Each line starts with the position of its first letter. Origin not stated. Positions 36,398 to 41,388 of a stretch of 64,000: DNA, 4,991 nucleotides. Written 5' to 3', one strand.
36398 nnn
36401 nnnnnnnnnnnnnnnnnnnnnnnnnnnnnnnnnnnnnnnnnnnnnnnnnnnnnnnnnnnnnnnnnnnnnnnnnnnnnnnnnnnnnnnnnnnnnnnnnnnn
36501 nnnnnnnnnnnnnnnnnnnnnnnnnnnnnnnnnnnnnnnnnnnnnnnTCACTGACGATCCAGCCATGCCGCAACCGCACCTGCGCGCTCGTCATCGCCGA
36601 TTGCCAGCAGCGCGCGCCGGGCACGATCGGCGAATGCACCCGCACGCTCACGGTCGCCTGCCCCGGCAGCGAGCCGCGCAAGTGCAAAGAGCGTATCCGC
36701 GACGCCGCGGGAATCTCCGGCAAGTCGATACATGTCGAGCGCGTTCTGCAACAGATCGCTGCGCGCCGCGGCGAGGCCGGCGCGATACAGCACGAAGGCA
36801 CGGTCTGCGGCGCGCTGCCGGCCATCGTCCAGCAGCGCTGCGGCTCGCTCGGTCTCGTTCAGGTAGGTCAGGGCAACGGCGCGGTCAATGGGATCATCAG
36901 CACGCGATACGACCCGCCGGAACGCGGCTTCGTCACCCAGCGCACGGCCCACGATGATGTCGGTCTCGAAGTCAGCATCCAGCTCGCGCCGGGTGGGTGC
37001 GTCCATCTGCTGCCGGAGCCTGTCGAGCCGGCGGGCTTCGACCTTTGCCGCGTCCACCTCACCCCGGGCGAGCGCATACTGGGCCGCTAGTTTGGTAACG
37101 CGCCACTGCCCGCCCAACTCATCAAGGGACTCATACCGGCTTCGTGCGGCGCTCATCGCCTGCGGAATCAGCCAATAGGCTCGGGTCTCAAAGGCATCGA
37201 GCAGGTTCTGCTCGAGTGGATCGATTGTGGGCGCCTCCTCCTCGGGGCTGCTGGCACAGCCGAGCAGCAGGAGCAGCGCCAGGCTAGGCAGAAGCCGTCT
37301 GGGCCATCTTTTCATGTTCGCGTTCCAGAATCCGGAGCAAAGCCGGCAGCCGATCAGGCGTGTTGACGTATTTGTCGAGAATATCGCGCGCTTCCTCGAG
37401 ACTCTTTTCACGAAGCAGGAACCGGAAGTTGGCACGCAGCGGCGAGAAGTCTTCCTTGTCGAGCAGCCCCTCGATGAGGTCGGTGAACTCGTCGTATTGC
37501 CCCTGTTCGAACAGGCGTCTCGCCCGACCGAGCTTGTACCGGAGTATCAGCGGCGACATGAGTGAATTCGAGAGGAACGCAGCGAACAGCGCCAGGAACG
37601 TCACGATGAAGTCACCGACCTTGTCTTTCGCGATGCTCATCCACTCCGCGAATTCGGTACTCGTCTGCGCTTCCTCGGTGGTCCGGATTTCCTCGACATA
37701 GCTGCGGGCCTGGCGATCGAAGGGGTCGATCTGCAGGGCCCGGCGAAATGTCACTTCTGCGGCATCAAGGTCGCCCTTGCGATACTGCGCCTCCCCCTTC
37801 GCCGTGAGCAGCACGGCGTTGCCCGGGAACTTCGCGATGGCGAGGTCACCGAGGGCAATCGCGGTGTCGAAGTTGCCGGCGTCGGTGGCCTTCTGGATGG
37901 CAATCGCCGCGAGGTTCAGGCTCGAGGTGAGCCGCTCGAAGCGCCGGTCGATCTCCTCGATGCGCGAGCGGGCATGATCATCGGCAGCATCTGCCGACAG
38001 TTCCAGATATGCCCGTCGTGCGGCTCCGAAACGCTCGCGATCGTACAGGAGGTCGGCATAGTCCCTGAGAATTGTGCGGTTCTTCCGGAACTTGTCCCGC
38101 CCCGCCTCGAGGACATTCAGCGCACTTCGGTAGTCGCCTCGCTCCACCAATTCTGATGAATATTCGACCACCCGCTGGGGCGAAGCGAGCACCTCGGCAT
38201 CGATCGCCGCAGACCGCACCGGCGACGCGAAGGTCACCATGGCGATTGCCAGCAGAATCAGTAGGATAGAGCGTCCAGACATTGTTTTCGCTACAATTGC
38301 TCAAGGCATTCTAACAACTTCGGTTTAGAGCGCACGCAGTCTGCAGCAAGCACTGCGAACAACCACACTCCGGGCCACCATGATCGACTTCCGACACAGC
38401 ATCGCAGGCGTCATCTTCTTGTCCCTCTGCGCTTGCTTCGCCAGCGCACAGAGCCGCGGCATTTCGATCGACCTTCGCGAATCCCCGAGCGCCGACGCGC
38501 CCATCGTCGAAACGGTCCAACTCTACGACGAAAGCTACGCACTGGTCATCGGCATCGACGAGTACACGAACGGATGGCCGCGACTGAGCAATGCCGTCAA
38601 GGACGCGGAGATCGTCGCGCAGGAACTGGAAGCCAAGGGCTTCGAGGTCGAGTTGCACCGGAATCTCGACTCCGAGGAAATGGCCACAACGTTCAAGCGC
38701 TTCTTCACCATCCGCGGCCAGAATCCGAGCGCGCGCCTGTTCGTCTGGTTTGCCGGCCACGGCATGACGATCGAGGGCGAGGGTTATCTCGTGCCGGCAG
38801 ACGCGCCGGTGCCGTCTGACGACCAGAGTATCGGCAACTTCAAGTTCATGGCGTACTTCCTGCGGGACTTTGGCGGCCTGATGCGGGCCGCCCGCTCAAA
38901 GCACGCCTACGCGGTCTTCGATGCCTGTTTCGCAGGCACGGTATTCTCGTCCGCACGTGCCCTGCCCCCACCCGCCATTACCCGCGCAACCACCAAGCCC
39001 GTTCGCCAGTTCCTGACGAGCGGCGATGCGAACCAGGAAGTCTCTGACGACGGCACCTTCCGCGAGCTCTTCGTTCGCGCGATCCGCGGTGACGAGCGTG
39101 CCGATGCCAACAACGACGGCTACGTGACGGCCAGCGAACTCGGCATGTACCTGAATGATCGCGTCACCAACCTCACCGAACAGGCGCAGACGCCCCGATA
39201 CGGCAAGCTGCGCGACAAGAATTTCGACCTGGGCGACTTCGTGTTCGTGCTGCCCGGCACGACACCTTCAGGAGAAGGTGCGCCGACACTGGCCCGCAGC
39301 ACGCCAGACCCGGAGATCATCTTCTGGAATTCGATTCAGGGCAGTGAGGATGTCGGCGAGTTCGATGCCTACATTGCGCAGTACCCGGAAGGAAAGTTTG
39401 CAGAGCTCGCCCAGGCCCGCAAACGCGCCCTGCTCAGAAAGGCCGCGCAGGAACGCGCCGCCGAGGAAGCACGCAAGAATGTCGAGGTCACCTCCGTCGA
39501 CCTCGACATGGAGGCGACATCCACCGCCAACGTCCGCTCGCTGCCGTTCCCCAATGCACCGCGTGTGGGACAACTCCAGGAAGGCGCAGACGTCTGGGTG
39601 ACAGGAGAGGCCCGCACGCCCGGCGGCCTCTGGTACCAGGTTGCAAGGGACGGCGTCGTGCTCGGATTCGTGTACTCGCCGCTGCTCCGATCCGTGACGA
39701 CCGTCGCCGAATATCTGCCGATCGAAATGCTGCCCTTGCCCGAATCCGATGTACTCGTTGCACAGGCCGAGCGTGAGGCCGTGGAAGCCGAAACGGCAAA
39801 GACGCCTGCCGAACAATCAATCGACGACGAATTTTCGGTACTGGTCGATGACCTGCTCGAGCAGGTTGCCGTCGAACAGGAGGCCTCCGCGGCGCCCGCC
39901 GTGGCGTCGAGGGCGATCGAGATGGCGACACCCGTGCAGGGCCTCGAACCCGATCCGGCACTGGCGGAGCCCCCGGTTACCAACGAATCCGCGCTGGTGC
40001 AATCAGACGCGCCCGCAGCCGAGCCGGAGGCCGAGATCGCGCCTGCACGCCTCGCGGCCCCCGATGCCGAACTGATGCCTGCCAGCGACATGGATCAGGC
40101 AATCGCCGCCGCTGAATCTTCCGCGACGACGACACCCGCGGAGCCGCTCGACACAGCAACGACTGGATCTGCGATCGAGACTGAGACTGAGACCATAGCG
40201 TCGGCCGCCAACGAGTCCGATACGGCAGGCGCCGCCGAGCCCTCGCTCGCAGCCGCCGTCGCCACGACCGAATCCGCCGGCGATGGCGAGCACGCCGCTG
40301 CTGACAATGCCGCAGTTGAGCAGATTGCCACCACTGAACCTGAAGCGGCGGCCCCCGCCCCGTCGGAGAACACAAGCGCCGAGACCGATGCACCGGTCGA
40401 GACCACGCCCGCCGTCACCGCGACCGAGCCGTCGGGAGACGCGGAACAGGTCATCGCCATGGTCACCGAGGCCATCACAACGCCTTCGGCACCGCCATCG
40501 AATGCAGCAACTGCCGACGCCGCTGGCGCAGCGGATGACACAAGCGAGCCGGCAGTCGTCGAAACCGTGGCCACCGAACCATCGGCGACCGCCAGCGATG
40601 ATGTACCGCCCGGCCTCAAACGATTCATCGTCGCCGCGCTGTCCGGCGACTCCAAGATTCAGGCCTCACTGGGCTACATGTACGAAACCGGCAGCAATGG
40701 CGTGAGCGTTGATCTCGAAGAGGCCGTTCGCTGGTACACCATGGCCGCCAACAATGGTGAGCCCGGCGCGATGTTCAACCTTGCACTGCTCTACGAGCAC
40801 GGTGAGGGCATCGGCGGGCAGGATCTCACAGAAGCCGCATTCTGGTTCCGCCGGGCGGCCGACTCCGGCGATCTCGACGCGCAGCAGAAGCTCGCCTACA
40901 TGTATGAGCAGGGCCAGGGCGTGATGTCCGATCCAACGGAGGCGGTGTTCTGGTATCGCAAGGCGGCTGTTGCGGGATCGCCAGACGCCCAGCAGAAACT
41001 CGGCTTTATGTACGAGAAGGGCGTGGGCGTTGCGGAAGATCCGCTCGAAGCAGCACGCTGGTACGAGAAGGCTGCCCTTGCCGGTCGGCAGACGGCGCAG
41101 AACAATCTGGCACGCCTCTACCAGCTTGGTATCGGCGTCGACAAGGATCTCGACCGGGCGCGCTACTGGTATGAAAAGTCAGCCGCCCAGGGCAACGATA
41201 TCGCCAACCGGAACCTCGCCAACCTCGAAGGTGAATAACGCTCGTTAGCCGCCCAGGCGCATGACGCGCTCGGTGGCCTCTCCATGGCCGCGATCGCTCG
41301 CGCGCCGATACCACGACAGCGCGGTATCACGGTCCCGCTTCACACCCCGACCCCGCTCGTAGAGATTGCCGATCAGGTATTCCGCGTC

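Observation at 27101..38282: Eleven-gene envelope locus: four LPP20-like proteins, DUF4384, a DUF799-FN3-beta-helix lipoprotein and an MltC-like enzyme, joined to an MCE transporter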

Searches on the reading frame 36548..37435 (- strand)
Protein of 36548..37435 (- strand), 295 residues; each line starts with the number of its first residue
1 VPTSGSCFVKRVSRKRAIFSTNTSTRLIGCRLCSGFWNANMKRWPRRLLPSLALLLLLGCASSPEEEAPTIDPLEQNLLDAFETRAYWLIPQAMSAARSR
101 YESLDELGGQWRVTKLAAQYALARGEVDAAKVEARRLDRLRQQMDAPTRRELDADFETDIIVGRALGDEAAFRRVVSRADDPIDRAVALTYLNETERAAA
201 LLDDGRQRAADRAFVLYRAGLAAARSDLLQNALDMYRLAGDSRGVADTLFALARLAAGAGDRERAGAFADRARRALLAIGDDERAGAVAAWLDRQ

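Call 3: search_protein_families(library=pfam, proteins=[window:36548-37435:-], max_evalue=0.01)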
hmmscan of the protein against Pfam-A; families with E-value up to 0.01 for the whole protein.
window:36548-37435:- (295 aa): 0 families

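Call 9: search_protein_families(library=ncbifam, proteins=[window:36548-37435:-], max_evalue=0.1)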
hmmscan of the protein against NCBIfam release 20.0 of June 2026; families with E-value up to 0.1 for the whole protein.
window:36548-37435:- (295 aa): 0 families

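Call 29: search_protein_families(library=pfam, proteins=[window:36548-37315:-], max_evalue=10)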
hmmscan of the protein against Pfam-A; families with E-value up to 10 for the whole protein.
window:36548-37315:- (255 aa): 1 family
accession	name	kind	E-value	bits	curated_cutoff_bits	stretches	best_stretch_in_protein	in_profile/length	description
PF13424.12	TPR_12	-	0.011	16.3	30.1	1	172-235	9-74/77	Tetratricopeptide repeat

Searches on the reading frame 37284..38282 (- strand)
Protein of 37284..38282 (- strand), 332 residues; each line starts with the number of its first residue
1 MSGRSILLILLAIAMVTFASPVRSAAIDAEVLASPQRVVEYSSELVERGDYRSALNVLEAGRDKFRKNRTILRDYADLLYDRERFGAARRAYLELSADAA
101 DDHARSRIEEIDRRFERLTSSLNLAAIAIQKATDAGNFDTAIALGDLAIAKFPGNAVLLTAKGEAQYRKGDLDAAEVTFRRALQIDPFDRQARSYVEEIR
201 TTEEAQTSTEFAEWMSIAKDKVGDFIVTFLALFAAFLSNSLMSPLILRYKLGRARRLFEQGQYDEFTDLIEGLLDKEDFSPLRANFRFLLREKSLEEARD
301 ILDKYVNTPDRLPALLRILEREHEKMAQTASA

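Call 8: search_protein_families(library=pfam, proteins=[window:37284-38282:-], max_evalue=0.01)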
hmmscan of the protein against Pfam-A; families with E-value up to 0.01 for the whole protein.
window:37284-38282:- (332 aa): 11 families
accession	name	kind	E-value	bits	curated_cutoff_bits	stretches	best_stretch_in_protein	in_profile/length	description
PF14559.12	TPR_19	-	7.6e-17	61.9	25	2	133-193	2-62/68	Tetratricopeptide repeat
PF13432.12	TPR_16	-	8.9e-14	52.1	32.7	2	134-189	9-64/65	Tetratricopeptide repeat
PF13428.12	TPR_14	-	3.6e-12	46.1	23.5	0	40-78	6-44/44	Tetratricopeptide repeat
PF07719.23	TPR_2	-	1.7e-06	28.1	27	1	158-187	3-32/34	Tetratricopeptide repeat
PF13429.12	TPR_15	-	4.9e-06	26.6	26.2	0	122-194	113-184/280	Tetratricopeptide repeat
PF00515.34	TPR_1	-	5.4e-06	26.4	27.8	1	158-187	3-32/34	Tetratricopeptide repeat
PF14863.12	Alkyl_sulf_dimr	-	0.00079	20.3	26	0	20-60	54-94/139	Alkyl sulfatase dimerisation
PF13414.12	TPR_11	-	0.00098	19.2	26.8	0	163-187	1-25/42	TPR repeat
PF13181.12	TPR_8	-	0.0029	18.1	25.7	1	159-187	4-32/34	Tetratricopeptide repeat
PF13431.12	TPR_17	-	0.0031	18.1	24.4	0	148-176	5-33/34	Tetratricopeptide repeat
PF13424.12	TPR_12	-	0.0052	17.4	30.1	0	135-186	16-75/77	Tetratricopeptide repeat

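Call 84: search_protein_families(library=ncbifam, proteins=[window:37284-38282:-], max_evalue=0.01)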
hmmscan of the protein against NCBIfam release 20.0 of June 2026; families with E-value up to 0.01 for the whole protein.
window:37284-38282:- (332 aa): 5 families
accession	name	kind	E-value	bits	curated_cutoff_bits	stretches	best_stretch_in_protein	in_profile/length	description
NF047371.1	FlcA_CTERM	equivalog_domain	3.1e-06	26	300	0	137-203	488-554/646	periplasmic flagellar collar protein FlcA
TIGR02917.1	PEP_TPR_lipo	equivalog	9.6e-06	23.7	312.2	1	130-203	439-512/899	XrtA/PEP-CTERM system TPR-repeat protein PrsT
NF042912.1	Amuc_1098_fam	equivalog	4.9e-05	21.6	750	1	28-202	28-201/805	Amuc_1098 family type IV pilus outer membrane protein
NF033920.0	C39_PA2778_fam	equivalog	9.9e-05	21.9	150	0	127-192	161-226/255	PA2778 family cysteine peptidase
TIGR03939.1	PGA_TPR_OMP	equivalog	0.0027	16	366.65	0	126-194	399-467/800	poly-beta-1,6 N-acetyl-D-glucosamine export porin PgaA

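Call 92: search_protein_families(library=padloc, proteins=[window:37284-38282:-], max_evalue=0.001)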
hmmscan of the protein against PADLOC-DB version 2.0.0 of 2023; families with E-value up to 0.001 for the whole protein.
window:37284-38282:- (332 aa): 0 families

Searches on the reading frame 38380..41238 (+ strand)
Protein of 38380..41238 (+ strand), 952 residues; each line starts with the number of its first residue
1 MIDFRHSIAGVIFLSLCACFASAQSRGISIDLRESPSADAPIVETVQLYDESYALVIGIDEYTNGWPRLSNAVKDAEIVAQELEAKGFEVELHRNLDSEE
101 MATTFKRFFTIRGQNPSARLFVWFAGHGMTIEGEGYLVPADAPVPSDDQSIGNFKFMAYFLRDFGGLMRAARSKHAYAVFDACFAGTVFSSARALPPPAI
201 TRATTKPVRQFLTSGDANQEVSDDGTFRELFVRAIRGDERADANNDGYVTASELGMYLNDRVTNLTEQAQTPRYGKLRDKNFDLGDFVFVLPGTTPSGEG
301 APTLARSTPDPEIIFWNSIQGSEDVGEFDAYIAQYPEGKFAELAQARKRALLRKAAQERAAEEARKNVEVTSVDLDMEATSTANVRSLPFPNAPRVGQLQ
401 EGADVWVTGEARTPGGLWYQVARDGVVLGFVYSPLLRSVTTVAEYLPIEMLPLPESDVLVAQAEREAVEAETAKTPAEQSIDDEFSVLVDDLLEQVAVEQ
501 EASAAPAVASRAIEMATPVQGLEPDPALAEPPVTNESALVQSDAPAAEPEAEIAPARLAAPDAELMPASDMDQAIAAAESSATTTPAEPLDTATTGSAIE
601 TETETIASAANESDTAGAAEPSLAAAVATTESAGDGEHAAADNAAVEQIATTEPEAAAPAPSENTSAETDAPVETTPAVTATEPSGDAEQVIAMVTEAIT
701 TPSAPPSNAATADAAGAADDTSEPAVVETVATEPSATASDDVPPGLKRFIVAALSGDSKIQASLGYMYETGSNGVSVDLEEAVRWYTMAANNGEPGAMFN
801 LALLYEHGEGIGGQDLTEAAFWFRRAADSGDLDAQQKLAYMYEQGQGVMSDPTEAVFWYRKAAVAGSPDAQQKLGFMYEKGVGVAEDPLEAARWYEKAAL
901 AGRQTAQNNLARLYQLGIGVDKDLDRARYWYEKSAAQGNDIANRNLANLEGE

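Call 8: search_protein_families(library=pfam, proteins=[window:38380-41238:+], max_evalue=0.01)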
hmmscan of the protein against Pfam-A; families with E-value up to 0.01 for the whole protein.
window:38380-41238:+ (952 aa): 3 families
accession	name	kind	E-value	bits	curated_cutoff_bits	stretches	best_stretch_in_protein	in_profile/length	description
PF08238.18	Sel1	-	1.3e-49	165.2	30.7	5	906-939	3-36/36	Sel1 repeat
PF00656.27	Peptidase_C14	-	2.2e-16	60.7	21.4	1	53-188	3-136/233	Caspase domain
PF08239.17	SH3_3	-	8e-07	29.6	27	1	381-435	1-52/54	Bacterial SH3 domain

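Call 84: search_protein_families(library=ncbifam, proteins=[window:38380-41238:+], max_evalue=0.01)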
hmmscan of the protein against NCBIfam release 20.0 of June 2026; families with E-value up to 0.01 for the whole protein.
window:38380-41238:+ (952 aa): 6 families
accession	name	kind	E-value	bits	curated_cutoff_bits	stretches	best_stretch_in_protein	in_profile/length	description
NF033786.1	phenyl_MerG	equivalog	7.8e-18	65.2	350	3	803-909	73-187/217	phenylmercury resistance protein MerG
NF047621.1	FlgprotMotXVib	equivalog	4.9e-11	42.5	330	2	845-940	85-180/211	flagellar protein MotX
NF047832.1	caspase_w_EACC1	subfamily_domain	1.3e-09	37.9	140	1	52-263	1-209/211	caspase, EACC1-associated type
NF038194.1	AlgK_TPR_lipo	equivalog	9.4e-09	34.4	700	1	838-941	304-405/448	alginate biosynthesis TPR repeat lipoprotein AlgK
NF045484.1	TransRegExoR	equivalog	1.5e-07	31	450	1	749-840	152-243/267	exopolysaccharide production regulator ExoR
NF033202.0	GW_glycos_SH3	domain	0.0069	16.7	50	0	380-432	18-74/81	GW domain-containing glycosaminoglycan-binding protein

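Call 92: search_protein_families(library=padloc, proteins=[window:38380-41238:+], max_evalue=0.001)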
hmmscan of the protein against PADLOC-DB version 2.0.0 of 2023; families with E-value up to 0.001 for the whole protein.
window:38380-41238:+ (952 aa): 1 family
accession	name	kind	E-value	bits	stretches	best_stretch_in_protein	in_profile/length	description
PDLC02987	caspase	-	4.5e-08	30.7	1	52-598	3-192/453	-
